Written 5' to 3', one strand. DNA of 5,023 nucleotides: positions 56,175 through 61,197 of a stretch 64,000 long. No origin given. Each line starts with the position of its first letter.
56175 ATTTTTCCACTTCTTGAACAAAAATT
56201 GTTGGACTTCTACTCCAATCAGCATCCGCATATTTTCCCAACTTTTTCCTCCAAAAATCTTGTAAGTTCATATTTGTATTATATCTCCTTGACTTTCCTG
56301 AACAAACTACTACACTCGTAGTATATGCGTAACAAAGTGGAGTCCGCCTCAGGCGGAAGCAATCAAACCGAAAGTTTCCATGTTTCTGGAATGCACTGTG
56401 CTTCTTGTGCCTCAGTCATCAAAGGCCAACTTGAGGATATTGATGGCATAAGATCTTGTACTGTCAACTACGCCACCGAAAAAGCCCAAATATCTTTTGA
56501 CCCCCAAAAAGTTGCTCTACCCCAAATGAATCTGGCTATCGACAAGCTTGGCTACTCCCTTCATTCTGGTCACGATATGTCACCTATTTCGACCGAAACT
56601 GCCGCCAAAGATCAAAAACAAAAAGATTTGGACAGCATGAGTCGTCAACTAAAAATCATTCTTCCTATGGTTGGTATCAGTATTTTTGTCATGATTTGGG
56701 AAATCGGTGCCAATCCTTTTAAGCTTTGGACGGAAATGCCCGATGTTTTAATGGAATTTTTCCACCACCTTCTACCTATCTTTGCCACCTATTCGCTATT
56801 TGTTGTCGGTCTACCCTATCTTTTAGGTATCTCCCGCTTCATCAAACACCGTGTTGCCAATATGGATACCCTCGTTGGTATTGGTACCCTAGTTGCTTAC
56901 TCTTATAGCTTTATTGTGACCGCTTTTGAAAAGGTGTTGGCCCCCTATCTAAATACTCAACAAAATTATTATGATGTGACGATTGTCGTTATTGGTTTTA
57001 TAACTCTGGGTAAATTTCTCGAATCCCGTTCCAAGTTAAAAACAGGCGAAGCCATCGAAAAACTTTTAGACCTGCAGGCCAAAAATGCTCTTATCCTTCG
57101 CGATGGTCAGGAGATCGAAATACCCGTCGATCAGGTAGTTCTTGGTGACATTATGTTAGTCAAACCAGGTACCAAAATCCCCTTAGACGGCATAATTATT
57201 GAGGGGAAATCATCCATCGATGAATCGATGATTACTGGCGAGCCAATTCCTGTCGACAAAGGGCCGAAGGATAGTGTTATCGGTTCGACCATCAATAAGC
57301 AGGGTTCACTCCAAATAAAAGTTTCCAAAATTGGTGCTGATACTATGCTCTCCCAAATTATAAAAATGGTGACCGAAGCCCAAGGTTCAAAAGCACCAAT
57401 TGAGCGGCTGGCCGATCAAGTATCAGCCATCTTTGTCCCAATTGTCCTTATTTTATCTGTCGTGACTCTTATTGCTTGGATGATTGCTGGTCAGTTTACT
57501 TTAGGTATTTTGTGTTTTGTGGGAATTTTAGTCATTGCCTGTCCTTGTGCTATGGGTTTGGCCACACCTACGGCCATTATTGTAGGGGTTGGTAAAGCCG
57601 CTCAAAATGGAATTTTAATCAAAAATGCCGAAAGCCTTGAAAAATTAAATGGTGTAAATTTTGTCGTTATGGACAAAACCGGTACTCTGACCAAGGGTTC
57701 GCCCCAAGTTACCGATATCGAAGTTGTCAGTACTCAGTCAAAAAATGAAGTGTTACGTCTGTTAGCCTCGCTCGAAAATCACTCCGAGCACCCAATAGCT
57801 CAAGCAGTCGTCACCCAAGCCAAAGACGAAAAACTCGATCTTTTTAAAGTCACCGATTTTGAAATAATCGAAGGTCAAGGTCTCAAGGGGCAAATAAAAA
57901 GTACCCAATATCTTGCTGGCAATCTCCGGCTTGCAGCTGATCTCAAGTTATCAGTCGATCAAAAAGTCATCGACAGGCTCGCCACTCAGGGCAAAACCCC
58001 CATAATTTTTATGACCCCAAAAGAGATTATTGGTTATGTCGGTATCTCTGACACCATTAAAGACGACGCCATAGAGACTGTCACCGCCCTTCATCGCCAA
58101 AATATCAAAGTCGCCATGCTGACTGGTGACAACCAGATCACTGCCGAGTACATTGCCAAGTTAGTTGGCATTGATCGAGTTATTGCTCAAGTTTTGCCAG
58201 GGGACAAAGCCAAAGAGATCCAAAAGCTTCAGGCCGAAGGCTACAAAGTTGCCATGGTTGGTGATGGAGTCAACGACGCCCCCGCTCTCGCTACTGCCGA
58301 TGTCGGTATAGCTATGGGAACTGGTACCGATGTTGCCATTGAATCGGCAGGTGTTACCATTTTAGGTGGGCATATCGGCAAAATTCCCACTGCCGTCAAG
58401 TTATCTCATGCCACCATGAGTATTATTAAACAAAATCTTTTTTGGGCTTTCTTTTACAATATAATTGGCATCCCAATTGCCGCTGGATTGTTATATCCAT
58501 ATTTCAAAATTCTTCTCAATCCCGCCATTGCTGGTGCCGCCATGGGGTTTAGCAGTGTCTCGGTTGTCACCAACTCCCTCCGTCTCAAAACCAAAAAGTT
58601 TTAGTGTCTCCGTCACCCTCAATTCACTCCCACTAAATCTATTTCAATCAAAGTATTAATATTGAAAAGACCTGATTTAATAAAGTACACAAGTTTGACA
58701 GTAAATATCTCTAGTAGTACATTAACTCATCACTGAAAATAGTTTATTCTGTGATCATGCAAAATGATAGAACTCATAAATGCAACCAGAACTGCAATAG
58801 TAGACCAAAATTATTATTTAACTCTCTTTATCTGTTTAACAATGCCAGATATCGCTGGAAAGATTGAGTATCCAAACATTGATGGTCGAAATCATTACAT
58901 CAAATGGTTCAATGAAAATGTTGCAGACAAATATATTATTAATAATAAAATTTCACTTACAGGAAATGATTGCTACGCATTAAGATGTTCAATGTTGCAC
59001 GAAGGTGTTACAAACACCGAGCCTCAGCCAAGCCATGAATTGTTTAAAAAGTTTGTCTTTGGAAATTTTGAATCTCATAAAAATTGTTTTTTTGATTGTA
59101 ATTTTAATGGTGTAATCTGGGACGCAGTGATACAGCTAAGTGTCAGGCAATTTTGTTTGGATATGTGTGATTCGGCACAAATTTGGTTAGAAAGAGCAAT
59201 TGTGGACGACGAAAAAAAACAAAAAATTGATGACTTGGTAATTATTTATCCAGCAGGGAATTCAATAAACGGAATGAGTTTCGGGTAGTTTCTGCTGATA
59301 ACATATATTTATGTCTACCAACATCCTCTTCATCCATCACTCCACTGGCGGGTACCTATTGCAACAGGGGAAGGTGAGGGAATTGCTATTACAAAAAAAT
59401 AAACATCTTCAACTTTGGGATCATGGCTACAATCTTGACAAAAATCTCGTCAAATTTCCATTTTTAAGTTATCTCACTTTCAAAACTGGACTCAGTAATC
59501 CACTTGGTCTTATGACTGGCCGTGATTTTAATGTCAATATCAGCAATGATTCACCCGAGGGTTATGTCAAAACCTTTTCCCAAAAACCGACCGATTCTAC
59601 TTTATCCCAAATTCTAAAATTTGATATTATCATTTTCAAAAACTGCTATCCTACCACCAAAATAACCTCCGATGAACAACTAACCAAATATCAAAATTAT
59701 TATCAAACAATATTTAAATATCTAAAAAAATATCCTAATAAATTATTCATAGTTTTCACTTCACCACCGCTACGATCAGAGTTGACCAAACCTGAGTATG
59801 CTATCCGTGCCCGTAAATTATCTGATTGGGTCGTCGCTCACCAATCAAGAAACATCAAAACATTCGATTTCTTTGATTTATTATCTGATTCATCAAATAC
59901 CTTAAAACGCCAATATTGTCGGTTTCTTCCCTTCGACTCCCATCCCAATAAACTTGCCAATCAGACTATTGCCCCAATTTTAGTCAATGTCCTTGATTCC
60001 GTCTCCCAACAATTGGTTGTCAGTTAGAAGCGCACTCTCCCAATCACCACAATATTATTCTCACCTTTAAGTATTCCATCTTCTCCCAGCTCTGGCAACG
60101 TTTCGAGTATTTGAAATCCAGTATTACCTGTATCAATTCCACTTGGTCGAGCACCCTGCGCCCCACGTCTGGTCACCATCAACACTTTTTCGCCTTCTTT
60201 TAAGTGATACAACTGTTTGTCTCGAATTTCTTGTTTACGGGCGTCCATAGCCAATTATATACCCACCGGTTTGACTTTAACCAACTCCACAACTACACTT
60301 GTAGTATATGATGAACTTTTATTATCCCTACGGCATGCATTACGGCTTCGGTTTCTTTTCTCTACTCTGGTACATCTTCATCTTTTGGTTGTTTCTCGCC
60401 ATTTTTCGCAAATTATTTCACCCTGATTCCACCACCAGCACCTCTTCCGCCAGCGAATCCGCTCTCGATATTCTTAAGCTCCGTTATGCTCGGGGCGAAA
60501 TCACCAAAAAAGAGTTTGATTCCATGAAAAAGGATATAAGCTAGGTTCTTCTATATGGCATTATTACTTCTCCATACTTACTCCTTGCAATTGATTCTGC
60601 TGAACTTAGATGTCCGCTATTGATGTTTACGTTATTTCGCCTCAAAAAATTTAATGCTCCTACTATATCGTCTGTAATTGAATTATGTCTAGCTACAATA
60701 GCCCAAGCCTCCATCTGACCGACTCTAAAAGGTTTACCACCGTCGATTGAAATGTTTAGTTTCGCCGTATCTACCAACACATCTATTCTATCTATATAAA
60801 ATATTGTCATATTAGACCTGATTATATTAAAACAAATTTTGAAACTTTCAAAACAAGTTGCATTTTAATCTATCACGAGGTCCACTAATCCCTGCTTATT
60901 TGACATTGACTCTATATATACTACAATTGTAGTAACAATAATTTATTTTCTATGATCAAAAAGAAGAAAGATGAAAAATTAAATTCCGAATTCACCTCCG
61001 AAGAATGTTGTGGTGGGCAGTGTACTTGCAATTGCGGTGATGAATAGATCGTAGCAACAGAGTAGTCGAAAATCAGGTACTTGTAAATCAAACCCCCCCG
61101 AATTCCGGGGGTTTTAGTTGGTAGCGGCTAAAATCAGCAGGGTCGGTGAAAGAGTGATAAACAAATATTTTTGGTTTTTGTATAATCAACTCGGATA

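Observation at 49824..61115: CopY-type copper regulon defined by five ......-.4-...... palindromes placed directly at start codons, including a novel 31-aa Cys-rich peptide gene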

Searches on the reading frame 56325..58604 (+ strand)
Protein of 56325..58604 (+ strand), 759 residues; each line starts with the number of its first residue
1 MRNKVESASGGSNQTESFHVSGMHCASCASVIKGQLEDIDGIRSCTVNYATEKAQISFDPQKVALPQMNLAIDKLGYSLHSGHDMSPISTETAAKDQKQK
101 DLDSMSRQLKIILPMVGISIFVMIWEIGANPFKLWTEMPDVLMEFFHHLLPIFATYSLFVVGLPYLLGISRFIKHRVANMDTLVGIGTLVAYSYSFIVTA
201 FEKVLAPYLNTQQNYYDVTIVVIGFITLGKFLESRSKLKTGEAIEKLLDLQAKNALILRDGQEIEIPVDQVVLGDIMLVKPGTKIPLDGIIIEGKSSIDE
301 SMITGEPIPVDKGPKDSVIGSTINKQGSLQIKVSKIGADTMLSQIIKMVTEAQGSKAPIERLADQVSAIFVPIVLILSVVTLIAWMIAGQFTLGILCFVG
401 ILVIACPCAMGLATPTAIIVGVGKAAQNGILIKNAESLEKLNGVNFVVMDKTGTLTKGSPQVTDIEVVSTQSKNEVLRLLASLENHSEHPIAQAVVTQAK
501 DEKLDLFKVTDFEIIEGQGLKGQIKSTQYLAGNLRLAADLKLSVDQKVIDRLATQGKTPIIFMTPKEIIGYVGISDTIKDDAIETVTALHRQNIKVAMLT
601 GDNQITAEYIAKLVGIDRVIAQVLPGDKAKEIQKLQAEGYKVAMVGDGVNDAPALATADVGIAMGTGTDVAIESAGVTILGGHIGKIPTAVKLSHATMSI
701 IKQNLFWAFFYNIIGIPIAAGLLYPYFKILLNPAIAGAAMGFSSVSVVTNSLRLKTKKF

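Call 7: search_protein_families(library=pfam, proteins=[window:56325-58604:+], max_evalue=0.01)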
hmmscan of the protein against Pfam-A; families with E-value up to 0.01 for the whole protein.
window:56325-58604:+ (759 aa): 5 families
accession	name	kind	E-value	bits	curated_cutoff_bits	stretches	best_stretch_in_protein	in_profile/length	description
PF00122.25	E1-E2_ATPase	-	2.7e-59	200.2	28.1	1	250-428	2-181/181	E1-E2 ATPase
PF00702.32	Hydrolase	-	3.3e-35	122.6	26.4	1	447-659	4-191/191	haloacid dehalogenase-like hydrolase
PF00403.32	HMA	-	2.7e-15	56.9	24.8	1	18-77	2-61/62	Heavy-metal-associated domain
PF12710.13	HAD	-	9e-06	26.7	27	1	579-655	87-188/189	haloacid dehalogenase-like hydrolase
PF08282.18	Hydrolase_3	-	1.5e-05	25.3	20.9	1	633-676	197-240/255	haloacid dehalogenase-like hydrolase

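Call 40: search_protein_families(library=ncbifam, proteins=[window:56325-58604:+], max_evalue=0.001)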
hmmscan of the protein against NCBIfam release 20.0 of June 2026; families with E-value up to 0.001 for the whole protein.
window:56325-58604:+ (759 aa): 35 families (the best 25 are shown)
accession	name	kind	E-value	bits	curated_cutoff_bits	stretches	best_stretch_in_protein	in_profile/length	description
TIGR01525.1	ATPase-IB_hvy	subfamily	3.5e-187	623.7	346.25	1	180-754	1-560/560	heavy metal translocating P-type ATPase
NF007952.0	PRK10671.1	equivalog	9.5e-187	622.8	1316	1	12-754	101-831/838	copper-exporting P-type ATPase CopA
TIGR01511.1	ATPase-IB1_Cu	subfamily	1.1e-178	595.5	397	1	162-755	2-542/542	copper-translocating P-type ATPase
NF008262.1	PRK11033.1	equivalog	4.8e-125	418.7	1005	2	221-708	200-688/731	zinc/cadmium/mercury/lead-transporting ATPase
TIGR01512.1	ATPase-IB2_Cd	subfamily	1.5e-120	403.2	313.5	2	219-500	21-284/494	cadmium family heavy metal-translocating P-type ATPase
NF033775.1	P_type_ZntA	exception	1.5e-106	357.4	1240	2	221-711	206-692/732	Zn(II)/Cd(II)/Pb(II) translocating P-type ATPase ZntA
TIGR01494.1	ATPase_P-type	subfamily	5e-97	325.3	62.3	1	223-724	3-465/478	HAD-IC family P-type ATPase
TIGR01497.1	kdpB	equivalog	7.2e-61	206.1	527.9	1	183-687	37-556/675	potassium-transporting ATPase subunit KdpB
TIGR01647.1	ATPase-IIIA_H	equivalog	4.6e-57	193.7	615.5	2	214-620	54-485/755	plasma-membrane proton-efflux P-type ATPase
NF010609.0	PRK14010.1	equivalog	2.2e-52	178.2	1323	1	249-686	101-550/673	K(+)-transporting ATPase subunit B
TIGR01517.1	ATPase-IIB_Ca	equivalog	5.3e-43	147.3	507.05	3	251-481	154-397/882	calcium-translocating P-type ATPase, PMCA-type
TIGR01657.1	P-ATPase-V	hypoth_equivalog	6.3e-35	120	618.25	4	214-315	193-293/1055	ATP13A2 family polyamine export P-type ATPase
TIGR01522.1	ATPase-IIA2_Ca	equivalog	1e-34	119.5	798.3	3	217-469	85-344/854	calcium-transporting P-type ATPase, PMR1-type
TIGR01106.1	ATPase-IIC_X-K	subfamily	1.9e-33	115.4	946.1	2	171-463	65-363/997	Na,H/K antiporter P-type ATPase subunit alpha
TIGR01524.1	ATPase-IIIB_Mg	equivalog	2.5e-31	108.4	610.75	3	189-488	64-379/867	magnesium-translocating P-type ATPase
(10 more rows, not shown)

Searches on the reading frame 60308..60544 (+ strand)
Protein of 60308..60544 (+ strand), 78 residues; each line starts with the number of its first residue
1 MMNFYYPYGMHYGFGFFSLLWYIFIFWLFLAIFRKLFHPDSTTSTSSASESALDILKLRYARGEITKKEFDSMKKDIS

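Call 7: search_protein_families(library=pfam, proteins=[window:60308-60544:+], max_evalue=0.01)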
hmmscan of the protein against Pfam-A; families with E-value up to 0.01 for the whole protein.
window:60308-60544:+ (78 aa): 1 family
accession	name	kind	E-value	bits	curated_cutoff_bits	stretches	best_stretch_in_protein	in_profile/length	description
PF09851.14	SHOCT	-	2.2e-08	34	27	1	52-77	2-27/28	Short C-terminal domain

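Call 40: search_protein_families(library=ncbifam, proteins=[window:60308-60544:+], max_evalue=0.001)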
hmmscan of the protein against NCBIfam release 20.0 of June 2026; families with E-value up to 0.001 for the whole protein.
window:60308-60544:+ (78 aa): 0 families

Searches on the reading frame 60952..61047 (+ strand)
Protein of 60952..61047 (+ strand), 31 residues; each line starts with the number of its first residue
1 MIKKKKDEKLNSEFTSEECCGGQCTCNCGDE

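Call 7: search_protein_families(library=pfam, proteins=[window:60952-61047:+], max_evalue=0.01)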
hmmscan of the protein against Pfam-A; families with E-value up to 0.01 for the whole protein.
window:60952-61047:+ (31 aa): 0 families

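Call 9: find_encoding_contigs(protein=window:60952-61047:+, flank=10000, max_places=10)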
Protein window:60952-61047:+ (31 aa): no gene with exactly this product is on record in the collection.

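Call 30: search_protein_families(library=pfam, proteins=[window:60952-61044:+], max_evalue=10)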
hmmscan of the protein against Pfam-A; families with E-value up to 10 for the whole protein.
seq(31 aa): 1 family
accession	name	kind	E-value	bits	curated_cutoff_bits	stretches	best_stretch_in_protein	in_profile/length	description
PF12669.12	FeoB_associated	-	0.64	10.8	27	1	1-28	20-43/44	FeoB-associated Cys-rich membrane protein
